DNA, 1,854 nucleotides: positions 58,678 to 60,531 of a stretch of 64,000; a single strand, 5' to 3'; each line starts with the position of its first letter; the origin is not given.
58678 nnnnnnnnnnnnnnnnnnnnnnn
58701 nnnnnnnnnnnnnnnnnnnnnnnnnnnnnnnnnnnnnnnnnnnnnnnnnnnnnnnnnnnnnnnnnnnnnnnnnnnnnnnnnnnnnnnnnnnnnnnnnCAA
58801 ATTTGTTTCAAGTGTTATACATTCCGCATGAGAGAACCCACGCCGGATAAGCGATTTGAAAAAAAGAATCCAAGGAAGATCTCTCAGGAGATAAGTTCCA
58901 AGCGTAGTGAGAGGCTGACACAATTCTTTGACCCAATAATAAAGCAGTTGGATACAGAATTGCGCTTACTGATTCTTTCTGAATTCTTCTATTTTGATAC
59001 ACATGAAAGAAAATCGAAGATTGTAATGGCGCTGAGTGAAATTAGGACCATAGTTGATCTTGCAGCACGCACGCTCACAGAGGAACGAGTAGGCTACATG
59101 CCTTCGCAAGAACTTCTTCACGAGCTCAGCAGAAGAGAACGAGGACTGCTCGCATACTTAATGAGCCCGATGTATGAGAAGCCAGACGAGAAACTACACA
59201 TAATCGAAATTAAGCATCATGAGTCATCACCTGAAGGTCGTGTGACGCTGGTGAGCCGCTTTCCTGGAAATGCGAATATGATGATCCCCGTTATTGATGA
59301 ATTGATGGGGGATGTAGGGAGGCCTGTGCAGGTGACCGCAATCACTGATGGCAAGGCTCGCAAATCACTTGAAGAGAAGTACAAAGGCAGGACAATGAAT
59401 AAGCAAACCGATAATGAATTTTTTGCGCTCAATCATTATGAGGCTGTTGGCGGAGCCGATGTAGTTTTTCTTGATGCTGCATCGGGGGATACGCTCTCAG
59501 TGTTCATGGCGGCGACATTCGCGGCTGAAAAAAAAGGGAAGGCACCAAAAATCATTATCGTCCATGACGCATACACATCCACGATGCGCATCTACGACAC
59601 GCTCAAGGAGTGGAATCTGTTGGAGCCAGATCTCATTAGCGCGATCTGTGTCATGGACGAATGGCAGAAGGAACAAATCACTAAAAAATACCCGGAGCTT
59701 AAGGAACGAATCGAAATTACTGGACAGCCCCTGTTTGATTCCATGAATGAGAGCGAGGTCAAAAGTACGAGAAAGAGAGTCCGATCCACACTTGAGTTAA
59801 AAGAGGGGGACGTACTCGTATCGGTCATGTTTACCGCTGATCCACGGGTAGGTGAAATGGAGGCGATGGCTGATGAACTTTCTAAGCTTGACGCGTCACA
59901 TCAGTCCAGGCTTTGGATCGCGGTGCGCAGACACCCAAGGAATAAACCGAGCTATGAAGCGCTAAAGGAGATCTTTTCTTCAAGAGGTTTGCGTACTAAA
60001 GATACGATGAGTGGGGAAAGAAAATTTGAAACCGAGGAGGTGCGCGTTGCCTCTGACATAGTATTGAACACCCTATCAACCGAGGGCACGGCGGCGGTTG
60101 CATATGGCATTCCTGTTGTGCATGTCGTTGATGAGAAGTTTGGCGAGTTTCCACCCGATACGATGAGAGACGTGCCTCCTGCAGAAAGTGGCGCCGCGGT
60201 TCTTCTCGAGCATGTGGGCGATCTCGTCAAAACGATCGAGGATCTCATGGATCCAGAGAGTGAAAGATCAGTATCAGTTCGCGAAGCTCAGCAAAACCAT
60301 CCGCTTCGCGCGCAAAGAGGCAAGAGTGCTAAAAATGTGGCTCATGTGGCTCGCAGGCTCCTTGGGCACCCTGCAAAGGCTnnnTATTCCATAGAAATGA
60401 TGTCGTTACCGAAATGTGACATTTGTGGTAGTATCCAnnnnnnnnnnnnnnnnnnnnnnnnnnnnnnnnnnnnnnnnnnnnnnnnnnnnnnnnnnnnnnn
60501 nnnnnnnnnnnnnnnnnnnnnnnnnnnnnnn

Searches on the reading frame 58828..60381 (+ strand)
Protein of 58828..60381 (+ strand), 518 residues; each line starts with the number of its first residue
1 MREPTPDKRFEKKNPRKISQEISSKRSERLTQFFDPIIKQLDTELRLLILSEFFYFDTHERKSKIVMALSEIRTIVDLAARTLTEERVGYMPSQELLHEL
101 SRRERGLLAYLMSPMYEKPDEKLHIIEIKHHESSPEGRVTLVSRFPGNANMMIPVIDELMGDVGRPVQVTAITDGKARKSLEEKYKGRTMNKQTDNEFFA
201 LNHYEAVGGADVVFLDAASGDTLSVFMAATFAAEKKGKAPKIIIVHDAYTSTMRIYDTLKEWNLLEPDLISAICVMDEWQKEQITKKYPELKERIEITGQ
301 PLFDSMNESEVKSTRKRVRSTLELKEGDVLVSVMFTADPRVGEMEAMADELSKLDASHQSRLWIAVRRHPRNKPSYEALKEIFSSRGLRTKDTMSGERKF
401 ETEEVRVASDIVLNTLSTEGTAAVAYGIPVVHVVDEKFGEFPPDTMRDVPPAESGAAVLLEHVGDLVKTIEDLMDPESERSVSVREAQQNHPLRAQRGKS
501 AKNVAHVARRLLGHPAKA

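Call 7: search_protein_families(library=ncbifam, proteins=[window:58828-60381:+], max_evalue=0.001)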
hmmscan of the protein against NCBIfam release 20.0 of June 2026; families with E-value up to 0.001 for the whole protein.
window:58828-60381:+ (518 aa): 1 family
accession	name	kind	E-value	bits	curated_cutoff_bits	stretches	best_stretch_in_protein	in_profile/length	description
TIGR04396.2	surf_polysacc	subfamily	0.00014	21.1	125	1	268-352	99-184/427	surface carbohydrate biosynthesis protein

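Call 17: search_protein_families(library=pfam, proteins=[window:58828-60381:+], max_evalue=0.01)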
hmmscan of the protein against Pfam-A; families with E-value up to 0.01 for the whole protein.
window:58828-60381:+ (518 aa): 0 families
